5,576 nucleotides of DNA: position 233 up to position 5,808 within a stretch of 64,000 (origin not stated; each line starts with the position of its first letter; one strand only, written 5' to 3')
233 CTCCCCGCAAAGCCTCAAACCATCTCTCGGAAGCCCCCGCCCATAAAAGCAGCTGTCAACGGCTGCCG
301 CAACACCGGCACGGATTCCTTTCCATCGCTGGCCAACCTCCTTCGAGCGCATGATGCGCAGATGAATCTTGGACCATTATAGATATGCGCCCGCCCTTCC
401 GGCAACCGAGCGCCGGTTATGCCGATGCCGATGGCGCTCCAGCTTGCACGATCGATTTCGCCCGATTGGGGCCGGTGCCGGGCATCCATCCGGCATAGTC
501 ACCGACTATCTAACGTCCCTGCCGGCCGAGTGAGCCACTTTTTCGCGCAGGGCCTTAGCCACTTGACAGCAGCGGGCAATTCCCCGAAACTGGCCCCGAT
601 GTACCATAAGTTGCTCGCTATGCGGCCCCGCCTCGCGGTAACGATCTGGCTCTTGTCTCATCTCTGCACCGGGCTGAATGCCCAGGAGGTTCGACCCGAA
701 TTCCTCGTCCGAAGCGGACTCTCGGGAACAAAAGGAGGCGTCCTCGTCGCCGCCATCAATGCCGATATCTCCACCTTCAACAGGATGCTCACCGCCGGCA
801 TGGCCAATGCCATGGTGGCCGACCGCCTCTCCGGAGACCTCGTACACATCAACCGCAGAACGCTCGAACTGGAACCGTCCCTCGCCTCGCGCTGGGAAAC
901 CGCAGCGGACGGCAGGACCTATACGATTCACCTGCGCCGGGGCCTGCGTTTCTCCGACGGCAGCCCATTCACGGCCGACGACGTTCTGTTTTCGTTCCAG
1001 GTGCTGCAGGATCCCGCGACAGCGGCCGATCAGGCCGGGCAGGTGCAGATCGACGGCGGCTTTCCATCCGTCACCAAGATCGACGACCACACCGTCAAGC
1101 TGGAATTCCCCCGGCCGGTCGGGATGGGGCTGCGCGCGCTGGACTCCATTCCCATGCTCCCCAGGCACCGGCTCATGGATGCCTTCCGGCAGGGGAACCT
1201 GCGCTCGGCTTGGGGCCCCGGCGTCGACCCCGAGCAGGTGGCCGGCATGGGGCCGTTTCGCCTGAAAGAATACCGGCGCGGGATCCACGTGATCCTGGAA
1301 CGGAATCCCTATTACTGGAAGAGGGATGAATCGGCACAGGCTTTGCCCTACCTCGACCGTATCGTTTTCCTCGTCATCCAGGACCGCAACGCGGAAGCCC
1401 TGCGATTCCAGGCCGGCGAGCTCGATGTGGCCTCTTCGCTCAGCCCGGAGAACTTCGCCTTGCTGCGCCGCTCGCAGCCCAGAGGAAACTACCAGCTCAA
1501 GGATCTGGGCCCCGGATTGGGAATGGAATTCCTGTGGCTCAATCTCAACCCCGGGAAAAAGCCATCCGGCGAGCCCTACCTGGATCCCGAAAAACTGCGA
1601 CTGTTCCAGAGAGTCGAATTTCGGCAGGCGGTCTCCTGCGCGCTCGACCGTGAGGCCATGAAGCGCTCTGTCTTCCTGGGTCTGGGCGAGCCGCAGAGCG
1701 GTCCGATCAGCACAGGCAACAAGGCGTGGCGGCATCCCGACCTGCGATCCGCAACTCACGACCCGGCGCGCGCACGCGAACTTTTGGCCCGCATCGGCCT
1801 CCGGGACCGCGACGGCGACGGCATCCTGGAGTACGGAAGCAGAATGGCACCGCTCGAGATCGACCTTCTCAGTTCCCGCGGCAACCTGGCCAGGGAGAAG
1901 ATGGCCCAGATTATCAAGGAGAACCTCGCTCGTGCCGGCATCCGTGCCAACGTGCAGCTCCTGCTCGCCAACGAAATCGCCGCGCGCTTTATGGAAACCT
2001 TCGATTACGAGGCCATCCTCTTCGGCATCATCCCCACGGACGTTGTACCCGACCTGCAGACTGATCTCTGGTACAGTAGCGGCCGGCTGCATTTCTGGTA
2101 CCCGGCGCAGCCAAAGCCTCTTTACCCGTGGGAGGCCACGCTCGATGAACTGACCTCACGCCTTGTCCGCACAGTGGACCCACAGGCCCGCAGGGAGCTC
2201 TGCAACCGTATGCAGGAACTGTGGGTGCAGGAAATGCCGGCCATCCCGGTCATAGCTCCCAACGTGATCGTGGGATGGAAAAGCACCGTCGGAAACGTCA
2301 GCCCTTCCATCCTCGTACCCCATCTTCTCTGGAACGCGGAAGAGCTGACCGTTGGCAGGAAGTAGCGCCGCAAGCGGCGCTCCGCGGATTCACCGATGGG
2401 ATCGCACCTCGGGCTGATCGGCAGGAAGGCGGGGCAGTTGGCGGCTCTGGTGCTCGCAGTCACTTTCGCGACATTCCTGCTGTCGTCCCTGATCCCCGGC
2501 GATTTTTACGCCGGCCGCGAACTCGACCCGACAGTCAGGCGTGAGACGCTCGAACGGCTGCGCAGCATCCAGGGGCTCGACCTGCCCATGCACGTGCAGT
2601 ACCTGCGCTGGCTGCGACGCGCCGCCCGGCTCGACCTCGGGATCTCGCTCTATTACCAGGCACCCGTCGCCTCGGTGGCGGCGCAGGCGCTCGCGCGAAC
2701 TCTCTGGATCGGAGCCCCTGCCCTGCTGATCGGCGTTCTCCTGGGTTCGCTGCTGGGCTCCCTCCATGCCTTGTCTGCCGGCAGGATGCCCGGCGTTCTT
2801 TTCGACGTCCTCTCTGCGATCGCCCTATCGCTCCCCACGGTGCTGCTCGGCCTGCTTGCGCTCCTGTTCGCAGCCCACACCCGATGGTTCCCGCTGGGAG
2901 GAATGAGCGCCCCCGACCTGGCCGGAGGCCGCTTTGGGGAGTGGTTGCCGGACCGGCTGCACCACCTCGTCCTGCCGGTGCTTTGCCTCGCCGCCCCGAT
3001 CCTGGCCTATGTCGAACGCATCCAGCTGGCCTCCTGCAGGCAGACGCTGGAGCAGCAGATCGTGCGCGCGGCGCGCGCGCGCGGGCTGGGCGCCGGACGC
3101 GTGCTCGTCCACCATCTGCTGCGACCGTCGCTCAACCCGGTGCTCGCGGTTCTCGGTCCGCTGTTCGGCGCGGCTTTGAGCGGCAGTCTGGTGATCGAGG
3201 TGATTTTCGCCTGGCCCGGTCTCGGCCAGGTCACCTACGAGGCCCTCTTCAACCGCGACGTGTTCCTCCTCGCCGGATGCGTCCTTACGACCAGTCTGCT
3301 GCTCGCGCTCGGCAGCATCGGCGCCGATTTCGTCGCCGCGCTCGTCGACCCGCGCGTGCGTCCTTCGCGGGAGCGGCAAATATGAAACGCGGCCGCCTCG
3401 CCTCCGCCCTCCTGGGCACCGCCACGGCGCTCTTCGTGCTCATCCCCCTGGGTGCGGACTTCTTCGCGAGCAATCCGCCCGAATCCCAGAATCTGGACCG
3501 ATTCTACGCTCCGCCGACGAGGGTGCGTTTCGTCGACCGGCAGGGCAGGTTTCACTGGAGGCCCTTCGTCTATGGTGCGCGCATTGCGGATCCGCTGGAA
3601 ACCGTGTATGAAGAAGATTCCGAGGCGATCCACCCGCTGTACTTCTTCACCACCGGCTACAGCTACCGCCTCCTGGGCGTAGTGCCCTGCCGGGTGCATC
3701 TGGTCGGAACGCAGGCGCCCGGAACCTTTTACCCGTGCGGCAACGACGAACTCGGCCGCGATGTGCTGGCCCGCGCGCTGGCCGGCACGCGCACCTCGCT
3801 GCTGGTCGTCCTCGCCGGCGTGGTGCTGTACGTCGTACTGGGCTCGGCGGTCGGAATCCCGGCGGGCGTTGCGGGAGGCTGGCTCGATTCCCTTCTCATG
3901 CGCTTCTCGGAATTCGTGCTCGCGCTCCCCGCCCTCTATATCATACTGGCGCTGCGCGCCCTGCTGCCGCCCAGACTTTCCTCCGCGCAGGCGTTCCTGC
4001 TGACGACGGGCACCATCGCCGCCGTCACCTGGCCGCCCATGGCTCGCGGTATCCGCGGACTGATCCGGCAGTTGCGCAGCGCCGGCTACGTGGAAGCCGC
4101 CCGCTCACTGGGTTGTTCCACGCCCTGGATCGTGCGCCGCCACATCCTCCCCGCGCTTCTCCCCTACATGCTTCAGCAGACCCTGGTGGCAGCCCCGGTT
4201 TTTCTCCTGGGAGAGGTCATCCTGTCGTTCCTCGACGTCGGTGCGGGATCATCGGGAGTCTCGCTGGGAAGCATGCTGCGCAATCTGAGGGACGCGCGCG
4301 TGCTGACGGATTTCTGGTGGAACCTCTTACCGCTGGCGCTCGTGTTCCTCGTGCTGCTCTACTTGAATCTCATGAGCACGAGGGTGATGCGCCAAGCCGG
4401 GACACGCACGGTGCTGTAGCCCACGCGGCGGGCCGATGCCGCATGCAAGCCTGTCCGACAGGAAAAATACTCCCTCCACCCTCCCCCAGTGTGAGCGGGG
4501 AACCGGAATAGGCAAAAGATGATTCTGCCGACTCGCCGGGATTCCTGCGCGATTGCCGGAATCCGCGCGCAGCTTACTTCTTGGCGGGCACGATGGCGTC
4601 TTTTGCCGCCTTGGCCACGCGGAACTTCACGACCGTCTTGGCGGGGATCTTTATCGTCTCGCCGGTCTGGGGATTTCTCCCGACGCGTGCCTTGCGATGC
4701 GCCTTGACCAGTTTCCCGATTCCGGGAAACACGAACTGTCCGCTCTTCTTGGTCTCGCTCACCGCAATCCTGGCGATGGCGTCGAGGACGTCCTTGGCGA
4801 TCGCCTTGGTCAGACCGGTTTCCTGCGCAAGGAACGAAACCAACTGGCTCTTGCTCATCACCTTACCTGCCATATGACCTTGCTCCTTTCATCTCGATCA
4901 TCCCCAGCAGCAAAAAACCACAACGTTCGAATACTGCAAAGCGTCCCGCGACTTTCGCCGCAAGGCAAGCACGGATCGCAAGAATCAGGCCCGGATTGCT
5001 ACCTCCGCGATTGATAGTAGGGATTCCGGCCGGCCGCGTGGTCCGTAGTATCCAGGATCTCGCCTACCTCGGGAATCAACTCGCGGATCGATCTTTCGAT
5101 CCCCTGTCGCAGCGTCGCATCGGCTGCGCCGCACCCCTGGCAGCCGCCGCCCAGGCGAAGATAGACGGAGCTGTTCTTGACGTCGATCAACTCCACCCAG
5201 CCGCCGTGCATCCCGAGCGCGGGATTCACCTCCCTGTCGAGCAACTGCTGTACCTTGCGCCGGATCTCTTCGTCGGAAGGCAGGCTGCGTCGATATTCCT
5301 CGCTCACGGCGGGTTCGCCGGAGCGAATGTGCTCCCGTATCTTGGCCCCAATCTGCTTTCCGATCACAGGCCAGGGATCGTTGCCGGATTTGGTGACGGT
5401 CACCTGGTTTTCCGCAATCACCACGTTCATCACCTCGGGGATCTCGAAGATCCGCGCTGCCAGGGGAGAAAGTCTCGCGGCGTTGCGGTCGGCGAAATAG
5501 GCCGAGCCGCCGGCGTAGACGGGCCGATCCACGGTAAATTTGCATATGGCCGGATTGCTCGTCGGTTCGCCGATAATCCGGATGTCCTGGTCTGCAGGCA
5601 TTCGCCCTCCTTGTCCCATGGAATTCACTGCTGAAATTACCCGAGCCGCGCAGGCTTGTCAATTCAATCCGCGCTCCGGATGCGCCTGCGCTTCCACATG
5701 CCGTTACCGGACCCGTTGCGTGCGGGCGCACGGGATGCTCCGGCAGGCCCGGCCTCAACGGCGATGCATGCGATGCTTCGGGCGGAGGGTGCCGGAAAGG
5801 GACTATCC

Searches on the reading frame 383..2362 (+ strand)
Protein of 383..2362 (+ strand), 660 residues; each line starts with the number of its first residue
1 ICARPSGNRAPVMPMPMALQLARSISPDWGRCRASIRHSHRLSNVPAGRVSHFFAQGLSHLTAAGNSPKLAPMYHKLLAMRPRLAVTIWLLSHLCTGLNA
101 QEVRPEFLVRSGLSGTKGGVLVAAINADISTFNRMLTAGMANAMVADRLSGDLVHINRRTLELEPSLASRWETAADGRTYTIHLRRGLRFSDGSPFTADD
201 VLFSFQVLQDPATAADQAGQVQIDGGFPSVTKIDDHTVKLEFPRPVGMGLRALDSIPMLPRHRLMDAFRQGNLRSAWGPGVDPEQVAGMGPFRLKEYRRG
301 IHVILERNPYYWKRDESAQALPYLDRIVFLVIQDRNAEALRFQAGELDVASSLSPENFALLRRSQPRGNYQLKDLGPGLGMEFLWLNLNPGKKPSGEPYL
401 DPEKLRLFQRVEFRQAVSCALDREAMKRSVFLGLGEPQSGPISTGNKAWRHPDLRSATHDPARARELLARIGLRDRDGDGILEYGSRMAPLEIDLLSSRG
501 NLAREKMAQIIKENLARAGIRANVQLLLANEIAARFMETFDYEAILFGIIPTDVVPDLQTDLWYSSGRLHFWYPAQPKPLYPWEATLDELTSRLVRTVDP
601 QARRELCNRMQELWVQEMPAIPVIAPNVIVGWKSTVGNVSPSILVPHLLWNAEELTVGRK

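Call 50: search_protein_families(library=pfam, proteins=[window:383-2362:+], max_evalue=0.001)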
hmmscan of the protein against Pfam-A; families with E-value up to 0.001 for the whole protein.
window:383-2362:+ (660 aa): 1 family
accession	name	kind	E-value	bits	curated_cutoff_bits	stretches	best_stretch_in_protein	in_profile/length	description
PF00496.27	SBP_bac_5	-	7.8e-79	265.9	32.4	1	162-567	1-364/368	Bacterial extracellular solute-binding proteins, family 5 Middle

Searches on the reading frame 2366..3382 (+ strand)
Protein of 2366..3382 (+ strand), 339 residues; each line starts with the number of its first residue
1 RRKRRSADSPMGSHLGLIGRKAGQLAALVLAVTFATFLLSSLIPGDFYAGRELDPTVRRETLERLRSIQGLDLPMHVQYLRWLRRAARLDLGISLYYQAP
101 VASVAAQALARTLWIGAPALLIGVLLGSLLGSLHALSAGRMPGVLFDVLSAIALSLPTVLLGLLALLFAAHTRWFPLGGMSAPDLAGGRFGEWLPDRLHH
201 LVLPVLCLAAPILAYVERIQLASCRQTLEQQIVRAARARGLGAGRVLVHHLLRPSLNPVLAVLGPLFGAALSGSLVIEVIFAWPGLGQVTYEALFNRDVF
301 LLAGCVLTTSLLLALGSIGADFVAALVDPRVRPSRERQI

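Call 50: search_protein_families(library=pfam, proteins=[window:2366-3382:+], max_evalue=0.001)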
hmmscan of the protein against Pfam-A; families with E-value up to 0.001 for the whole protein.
window:2366-3382:+ (339 aa): 2 families
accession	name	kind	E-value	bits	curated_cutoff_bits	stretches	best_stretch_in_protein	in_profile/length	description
PF00528.27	BPD_transp_1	-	9.2e-28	97.7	26.4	1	127-332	5-183/184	Binding-protein-dependent transport system inner membrane component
PF19300.4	BPD_transp_1_N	-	0.00025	21.6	23.8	1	18-85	6-71/114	Binding-prot-dependent transport system membrane comp, N-term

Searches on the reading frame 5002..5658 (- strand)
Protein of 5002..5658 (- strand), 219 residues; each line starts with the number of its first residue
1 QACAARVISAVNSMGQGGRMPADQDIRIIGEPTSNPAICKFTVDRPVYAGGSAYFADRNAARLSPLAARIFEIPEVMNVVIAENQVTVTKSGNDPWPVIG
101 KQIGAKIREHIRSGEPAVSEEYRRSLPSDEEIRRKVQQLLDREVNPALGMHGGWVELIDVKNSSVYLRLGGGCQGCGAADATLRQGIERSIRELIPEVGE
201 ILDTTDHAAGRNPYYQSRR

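Call 50: search_protein_families(library=pfam, proteins=[window:5002-5658:-], max_evalue=0.001)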
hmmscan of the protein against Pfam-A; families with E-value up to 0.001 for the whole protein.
window:5002-5658:- (219 aa): 2 families
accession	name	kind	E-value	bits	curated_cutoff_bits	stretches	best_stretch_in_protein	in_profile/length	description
PF01106.22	NifU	-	3.1e-22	78.9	27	1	136-200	1-65/67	NifU-like domain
PF08712.16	Nfu_N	-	5.2e-18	65.3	27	1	30-114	3-88/88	Scaffold protein Nfu/NifU N terminal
